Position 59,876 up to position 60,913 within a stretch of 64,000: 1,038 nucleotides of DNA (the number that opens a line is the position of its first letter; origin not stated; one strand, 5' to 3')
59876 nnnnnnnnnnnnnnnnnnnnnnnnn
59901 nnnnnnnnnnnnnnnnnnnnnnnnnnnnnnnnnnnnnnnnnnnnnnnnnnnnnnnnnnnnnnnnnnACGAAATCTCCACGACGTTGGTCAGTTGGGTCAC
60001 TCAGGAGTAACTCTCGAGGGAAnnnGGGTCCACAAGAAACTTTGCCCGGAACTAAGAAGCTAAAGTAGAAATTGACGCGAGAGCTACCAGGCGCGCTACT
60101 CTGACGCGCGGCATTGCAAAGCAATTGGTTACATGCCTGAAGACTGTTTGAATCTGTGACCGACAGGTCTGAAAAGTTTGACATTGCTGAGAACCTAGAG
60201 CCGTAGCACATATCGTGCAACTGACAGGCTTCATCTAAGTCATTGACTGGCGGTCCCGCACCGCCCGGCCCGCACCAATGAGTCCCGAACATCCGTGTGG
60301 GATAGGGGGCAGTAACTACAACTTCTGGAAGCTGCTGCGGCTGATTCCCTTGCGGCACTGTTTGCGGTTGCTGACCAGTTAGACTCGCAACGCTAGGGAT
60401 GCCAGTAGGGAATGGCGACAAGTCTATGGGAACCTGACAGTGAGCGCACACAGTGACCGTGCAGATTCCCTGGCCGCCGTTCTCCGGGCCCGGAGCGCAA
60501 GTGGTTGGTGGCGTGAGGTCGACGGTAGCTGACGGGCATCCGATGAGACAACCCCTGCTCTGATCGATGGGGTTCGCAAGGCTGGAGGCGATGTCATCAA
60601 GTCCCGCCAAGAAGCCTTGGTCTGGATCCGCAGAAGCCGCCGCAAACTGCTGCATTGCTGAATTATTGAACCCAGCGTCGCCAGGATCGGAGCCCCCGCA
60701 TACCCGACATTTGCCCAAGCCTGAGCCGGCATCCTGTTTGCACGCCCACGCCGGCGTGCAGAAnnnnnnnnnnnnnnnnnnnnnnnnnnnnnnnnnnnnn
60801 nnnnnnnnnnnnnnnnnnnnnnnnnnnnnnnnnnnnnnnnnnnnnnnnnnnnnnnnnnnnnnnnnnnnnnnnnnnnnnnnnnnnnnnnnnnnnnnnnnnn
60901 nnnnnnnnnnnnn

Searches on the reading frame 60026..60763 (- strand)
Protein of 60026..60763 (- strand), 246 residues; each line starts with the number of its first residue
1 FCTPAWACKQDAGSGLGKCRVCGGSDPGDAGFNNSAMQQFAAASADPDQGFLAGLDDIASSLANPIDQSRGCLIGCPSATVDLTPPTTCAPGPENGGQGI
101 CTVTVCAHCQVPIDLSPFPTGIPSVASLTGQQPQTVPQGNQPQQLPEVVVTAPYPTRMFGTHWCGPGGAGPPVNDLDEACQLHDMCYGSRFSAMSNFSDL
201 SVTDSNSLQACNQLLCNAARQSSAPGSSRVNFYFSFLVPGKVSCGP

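Call 16: find_homologous_proteins(query=window:60026-60763:-, max_evalue=0.01)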
Query seq(246 aa) (246 aa): 14 proteins with E <= 0.01 among 1072 candidates.
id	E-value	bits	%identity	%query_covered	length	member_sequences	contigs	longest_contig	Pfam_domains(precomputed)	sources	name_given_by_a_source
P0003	2.1e-85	305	96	59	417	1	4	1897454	-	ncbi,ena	-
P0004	1.0e-84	302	95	59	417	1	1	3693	-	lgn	-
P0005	1.7e-59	220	95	45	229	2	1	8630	-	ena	-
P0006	1.1e-42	165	68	45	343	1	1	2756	PF00068.25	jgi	-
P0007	2.1e-32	131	62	34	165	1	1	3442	PF00068.25,PF08398.16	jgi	jgi:hypothetical protein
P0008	6.5e-27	113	63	37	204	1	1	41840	PF00068.25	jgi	jgi:hypothetical protein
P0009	1.8e-26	112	58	38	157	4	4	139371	PF00068.25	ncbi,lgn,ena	-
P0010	1.2e-21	96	43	65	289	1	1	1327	-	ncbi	-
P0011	3.0e-21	94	58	33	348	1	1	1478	PF00068.25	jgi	jgi:RHS repeat-associated protein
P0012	9.5e-21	93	57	34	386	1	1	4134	PF05593.20,PF00068.25,PF25023.2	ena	-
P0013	8.1e-10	57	63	26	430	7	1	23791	-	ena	-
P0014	1.6e-8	53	61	26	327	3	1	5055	-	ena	-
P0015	4.2e-8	51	96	11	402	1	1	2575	-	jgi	-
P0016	1.1e-4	40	55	26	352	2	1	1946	-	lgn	-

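Call 18: find_encoding_contigs(protein=P0003, flank=10000, max_places=4)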
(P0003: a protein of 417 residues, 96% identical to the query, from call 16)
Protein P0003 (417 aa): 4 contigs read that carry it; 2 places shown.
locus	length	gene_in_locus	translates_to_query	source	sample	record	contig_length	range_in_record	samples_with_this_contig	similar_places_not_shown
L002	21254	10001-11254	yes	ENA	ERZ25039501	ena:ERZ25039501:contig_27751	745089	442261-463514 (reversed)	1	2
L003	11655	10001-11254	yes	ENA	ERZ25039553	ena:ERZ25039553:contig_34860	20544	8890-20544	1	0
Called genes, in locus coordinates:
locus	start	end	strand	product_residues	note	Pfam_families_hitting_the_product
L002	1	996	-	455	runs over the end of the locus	PF13701:DDE_Tnp_1_4, PF01609:DDE_Tnp_1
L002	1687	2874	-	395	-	PF13011:LZ_Tnp_IS481 (weak), PF13384:HTH_23 (weak), PF13518:HTH_28, PF13565:HTH_32, PF00665:rve, PF13683:rve_3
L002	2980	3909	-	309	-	PF00589:Phage_integrase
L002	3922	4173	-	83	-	-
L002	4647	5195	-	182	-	PF10543:ORF6N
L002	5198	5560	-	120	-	PF13744:HTH_37 (weak), PF13560:HTH_31, PF12844:HTH_19, PF01381:HTH_3, PF13443:HTH_26 (weak), PF15943:YdaS_toxin (weak)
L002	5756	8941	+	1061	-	PF01807:Zn_ribbon_DnaG, PF13155:Toprim_2, PF13362:Toprim_3, PF13662:Toprim_4, PF27228:MTBMA_p00010_2nd (weak)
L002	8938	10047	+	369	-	PF13495:Phage_int_SAM_4, PF00589:Phage_integrase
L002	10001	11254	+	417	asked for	-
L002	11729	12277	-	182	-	PF10543:ORF6N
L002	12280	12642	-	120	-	PF13744:HTH_37 (weak), PF13560:HTH_31, PF12844:HTH_19, PF01381:HTH_3, PF13443:HTH_26 (weak), PF15943:YdaS_toxin (weak)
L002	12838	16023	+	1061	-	PF01807:Zn_ribbon_DnaG, PF13155:Toprim_2, PF13362:Toprim_3, PF13662:Toprim_4, PF27228:MTBMA_p00010_2nd (weak)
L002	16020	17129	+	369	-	PF13495:Phage_int_SAM_4, PF00589:Phage_integrase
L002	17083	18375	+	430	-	-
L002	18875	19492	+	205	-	-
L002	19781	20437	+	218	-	PF00589:Phage_integrase (weak)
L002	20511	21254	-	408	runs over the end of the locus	PF13356:Arm-DNA-bind_3, PF22022:Phage_int_M, PF00589:Phage_integrase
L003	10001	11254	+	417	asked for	-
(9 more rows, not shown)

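Call 82: find_encoding_contigs(protein=P0014, flank=10000, max_places=3)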
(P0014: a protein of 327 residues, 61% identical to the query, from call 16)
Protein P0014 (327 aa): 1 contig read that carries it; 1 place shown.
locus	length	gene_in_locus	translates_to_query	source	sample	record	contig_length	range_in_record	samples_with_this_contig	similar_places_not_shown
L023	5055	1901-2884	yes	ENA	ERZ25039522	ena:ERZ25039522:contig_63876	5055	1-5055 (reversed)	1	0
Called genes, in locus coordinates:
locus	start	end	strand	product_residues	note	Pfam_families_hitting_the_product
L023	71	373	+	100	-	PF01527:HTH_Tnp_1, PF13542:HTH_Tnp_ISL3 (weak)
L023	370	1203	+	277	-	PF13276:HTH_21, PF00665:rve, PF24764:rva_4 (weak), PF13683:rve_3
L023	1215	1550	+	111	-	-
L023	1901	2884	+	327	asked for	-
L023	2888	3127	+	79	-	-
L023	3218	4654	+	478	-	-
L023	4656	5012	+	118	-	-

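Call 83: find_encoding_contigs(protein=P0015, flank=10000, max_places=3)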
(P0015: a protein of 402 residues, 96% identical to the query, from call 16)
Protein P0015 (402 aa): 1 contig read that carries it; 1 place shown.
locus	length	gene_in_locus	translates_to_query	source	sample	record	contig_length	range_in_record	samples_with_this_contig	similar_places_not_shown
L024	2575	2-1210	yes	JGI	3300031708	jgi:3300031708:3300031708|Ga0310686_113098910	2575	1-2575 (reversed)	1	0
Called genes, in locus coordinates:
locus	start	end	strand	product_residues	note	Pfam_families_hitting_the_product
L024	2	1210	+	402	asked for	?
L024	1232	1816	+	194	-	-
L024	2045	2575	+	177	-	?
